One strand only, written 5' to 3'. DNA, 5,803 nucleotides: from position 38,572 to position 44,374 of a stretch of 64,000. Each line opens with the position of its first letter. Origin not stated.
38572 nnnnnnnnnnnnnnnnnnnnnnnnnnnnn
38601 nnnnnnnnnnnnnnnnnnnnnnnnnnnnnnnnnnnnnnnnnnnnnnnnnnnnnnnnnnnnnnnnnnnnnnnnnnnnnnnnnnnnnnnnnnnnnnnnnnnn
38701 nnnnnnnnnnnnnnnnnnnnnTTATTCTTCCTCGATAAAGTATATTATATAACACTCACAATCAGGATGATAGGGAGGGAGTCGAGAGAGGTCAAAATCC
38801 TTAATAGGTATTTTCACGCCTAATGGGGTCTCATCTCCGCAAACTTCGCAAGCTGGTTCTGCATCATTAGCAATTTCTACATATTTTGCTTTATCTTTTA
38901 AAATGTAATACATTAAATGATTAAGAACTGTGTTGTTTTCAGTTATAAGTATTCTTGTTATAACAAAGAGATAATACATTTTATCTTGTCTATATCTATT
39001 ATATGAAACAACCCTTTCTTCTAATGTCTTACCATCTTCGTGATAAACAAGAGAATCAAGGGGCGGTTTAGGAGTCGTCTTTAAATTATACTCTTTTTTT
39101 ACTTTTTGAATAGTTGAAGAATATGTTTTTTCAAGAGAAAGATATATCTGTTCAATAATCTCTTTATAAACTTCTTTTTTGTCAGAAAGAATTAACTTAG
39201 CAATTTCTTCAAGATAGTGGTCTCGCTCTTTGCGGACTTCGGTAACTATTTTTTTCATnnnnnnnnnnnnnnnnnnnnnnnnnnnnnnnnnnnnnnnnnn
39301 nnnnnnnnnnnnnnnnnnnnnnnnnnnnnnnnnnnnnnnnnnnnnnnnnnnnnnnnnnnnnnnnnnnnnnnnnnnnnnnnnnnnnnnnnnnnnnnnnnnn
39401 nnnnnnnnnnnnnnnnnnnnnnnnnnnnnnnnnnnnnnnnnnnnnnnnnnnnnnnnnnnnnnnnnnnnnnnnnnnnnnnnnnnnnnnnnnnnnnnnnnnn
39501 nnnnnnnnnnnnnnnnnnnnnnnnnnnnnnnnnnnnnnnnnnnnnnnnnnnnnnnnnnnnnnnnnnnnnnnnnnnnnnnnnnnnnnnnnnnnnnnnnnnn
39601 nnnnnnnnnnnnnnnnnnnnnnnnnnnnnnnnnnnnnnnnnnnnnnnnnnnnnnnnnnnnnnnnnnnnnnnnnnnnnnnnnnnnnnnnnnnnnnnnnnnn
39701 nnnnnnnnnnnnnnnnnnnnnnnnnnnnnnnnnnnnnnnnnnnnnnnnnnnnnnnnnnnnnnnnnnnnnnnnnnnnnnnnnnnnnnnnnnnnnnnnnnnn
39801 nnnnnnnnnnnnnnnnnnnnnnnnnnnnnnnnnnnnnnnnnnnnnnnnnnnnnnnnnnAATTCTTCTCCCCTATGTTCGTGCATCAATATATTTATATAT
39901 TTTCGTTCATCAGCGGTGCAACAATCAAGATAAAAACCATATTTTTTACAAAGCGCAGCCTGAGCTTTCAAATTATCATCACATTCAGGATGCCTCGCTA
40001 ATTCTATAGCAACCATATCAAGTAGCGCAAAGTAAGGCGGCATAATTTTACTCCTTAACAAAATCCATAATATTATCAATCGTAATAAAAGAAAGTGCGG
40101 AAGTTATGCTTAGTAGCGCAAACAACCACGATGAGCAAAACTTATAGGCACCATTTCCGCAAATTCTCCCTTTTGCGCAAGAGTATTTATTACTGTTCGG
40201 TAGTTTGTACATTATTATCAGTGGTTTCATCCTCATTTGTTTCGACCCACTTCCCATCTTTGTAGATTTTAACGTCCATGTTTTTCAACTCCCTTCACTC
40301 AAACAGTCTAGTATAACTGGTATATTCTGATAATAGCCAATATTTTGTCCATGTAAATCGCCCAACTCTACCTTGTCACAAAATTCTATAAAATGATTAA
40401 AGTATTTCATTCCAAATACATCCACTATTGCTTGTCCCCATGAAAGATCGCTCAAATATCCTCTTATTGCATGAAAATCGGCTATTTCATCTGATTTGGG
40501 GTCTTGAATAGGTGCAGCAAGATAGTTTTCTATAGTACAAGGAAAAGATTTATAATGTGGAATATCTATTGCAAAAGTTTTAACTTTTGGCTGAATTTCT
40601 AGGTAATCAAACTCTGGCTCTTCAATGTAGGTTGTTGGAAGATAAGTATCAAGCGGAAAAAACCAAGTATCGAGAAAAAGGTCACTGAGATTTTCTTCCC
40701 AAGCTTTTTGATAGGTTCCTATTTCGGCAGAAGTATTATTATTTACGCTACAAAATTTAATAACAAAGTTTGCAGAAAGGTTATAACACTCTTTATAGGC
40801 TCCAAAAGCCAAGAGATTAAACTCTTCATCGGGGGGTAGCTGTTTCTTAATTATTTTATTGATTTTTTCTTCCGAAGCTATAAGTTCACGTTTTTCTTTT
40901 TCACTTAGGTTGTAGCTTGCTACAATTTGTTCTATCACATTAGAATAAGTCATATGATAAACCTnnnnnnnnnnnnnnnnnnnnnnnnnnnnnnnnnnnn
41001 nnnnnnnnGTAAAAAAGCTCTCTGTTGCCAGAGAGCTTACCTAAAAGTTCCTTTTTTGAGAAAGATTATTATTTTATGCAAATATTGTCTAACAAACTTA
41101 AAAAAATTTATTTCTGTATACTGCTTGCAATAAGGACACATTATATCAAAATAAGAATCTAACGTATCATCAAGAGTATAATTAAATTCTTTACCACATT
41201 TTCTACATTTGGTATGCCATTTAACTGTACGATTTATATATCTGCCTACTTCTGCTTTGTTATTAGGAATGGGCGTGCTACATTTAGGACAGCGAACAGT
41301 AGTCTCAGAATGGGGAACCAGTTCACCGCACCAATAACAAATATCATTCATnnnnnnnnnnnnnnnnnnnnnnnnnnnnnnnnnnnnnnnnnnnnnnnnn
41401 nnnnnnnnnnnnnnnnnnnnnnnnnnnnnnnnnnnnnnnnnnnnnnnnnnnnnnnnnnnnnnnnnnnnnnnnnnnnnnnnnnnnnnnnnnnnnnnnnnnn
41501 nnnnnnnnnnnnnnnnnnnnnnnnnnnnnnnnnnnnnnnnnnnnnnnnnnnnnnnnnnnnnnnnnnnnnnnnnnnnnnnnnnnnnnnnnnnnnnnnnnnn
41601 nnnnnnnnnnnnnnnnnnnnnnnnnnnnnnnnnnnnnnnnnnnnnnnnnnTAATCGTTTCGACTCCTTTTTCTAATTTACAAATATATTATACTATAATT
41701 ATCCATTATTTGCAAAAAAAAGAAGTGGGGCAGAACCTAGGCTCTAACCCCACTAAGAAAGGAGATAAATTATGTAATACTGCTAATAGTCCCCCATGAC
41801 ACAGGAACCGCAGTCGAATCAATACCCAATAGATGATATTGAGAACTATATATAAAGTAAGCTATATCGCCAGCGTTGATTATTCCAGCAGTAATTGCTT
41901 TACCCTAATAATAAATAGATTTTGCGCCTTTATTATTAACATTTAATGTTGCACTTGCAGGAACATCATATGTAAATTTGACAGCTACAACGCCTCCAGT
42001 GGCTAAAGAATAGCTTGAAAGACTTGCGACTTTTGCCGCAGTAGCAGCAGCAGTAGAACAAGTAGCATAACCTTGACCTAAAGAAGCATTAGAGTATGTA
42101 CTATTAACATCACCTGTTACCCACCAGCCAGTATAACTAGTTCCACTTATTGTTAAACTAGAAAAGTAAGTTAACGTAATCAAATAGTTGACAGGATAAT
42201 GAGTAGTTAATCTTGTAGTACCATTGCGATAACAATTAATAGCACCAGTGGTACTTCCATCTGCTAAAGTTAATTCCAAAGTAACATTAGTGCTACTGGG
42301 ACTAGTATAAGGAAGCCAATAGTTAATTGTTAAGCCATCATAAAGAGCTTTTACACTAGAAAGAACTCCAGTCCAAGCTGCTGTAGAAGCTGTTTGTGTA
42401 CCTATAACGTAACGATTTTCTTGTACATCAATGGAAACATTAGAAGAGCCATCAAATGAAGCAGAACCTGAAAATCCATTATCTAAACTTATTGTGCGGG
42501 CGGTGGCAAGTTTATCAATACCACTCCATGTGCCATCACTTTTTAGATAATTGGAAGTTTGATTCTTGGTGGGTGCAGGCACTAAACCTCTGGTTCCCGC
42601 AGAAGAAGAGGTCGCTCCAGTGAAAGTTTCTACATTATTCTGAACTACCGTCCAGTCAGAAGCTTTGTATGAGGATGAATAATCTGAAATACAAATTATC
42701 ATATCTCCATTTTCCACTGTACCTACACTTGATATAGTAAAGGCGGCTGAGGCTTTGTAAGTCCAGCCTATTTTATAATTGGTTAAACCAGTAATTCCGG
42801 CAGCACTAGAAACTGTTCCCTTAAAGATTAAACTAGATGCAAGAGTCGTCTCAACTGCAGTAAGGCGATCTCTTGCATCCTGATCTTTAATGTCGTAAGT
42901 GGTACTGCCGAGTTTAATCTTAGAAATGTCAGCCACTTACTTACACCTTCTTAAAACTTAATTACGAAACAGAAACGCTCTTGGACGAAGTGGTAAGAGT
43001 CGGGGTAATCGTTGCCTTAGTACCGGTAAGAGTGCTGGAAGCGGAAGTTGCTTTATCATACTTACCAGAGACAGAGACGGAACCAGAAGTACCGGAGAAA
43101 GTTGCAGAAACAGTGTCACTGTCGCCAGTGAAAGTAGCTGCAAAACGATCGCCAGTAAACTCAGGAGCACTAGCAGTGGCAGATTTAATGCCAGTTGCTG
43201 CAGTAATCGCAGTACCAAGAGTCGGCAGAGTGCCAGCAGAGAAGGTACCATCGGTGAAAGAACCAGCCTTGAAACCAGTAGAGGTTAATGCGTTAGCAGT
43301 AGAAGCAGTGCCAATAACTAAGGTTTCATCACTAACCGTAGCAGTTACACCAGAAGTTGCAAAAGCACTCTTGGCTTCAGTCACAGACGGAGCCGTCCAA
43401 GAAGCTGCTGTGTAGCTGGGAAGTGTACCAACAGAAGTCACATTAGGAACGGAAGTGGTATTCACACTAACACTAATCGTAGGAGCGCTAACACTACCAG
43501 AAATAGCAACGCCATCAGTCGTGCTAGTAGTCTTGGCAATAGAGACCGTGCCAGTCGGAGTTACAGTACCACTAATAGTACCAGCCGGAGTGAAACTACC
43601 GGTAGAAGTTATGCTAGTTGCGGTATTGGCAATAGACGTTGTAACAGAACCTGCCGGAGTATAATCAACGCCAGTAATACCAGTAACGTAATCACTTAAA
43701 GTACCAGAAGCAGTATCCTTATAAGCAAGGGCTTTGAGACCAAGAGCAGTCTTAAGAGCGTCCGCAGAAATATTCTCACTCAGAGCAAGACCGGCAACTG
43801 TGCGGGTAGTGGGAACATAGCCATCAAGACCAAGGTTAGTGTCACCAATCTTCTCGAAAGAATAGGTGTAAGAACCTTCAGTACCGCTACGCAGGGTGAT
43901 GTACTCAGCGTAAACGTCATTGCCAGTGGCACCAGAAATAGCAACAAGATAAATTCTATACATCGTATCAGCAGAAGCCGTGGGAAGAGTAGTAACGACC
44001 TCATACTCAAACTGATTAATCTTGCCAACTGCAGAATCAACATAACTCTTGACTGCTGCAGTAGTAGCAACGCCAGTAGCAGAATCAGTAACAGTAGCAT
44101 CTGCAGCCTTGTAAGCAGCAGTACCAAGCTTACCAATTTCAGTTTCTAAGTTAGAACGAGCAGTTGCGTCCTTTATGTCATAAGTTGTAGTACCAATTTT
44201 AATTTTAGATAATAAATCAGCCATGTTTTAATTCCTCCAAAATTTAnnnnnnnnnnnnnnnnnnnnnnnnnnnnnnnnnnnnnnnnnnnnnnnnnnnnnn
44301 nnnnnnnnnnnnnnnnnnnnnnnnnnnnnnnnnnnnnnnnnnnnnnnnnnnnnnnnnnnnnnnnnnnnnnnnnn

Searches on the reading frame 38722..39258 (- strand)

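Call 28: search_protein_families(library=phrogs, max_evalue=0.01, proteins=[window:38722-39258:-])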
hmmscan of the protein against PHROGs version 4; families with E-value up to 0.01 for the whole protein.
window:38722-39258:- (178 aa): 1 family
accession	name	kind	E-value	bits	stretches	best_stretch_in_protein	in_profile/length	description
phrog_4728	-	head and packaging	0.00046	20.1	1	100-177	220-302/591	head morphogenesis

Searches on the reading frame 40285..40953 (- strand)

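Call 27: search_protein_families(library=phrogs, max_evalue=0.01, proteins=[window:40285-40953:-])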
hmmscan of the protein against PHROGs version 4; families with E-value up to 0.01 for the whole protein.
window:40285-40953:- (222 aa): 1 family
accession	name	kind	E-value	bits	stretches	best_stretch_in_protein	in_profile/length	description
phrog_4301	-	unknown function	0.002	18.7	1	8-216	3-165/225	-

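Call 49: search_protein_families(library=pfam, max_evalue=0.001, proteins=[window:40285-40953:-])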
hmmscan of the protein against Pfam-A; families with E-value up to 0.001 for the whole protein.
window:40285-40953:- (222 aa): 0 families

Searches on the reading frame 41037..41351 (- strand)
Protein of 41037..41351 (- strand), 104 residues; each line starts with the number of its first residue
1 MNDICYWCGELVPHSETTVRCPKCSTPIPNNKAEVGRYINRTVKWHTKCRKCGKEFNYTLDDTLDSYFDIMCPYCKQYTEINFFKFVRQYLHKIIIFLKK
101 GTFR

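Call 49: search_protein_families(library=pfam, max_evalue=0.001, proteins=[window:41037-41351:-])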
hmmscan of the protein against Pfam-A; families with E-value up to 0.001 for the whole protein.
window:41037-41351:- (104 aa): 4 families
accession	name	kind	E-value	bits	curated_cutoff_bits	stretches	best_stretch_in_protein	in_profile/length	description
PF12773.13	DZR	-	1.9e-06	28.4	27.3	0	3-31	13-37/45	Double zinc ribbon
PF01155.25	HypA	-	0.0002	21.8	28.9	0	41-78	65-95/112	Hydrogenase/urease nickel incorporation, metallochaperone, hypA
PF13717.11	Zn_ribbon_4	-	0.0002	21.7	30.3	0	10-28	17-35/36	zinc-ribbon domain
PF05207.18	Zn_ribbon_CSL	-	0.00054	20.1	29.2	0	41-82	13-53/55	CSL zinc finger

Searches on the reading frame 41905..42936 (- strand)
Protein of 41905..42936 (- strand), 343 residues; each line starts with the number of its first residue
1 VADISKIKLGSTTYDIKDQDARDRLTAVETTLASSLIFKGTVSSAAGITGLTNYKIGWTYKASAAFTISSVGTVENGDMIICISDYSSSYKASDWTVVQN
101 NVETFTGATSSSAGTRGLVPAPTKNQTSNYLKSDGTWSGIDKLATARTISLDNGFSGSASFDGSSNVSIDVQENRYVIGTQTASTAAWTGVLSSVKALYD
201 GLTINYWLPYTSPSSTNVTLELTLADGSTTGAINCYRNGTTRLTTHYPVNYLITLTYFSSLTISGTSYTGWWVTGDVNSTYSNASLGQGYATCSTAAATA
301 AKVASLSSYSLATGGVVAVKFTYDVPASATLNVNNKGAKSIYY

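Call 27: search_protein_families(library=phrogs, max_evalue=0.01, proteins=[window:41905-42936:-])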
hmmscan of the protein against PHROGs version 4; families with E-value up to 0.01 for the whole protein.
window:41905-42936:- (343 aa): 3 families
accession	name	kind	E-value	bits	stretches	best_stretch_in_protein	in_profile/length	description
phrog_11011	-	tail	8.1e-08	31.5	1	100-241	495-628/1291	long tail fiber protein distal subunit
phrog_4302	-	unknown function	3.3e-06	27.2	1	79-138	192-251/499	-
phrog_23820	-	tail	0.001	20.1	1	140-186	54-100/221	tail fiber protein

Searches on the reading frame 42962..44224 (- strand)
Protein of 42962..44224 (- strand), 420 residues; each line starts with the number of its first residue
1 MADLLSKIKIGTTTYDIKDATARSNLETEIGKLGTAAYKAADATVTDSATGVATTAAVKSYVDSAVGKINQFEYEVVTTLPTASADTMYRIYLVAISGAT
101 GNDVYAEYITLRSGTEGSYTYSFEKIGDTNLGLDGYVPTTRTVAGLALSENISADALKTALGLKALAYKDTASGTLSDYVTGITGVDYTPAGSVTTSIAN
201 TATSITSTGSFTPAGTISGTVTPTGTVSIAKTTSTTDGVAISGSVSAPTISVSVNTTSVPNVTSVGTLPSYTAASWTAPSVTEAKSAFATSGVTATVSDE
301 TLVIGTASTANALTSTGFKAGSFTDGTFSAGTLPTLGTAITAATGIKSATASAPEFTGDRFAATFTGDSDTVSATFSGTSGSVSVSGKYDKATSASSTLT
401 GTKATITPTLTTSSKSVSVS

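Call 12: search_protein_families(library=phrogs, proteins=[window:42962-44224:-])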
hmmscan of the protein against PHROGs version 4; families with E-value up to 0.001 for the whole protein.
window:42962-44224:- (420 aa): 1 family
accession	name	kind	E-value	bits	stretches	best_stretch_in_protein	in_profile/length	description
phrog_24103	-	unknown function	4e-06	28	1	43-140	97-182/197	-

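Call 27: search_protein_families(library=phrogs, max_evalue=0.01, proteins=[window:42962-44224:-])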
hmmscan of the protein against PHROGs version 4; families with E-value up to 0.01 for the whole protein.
window:42962-44224:- (420 aa): 1 family
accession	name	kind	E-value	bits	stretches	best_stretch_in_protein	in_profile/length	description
phrog_24103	-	unknown function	4e-06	28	1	43-140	97-182/197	-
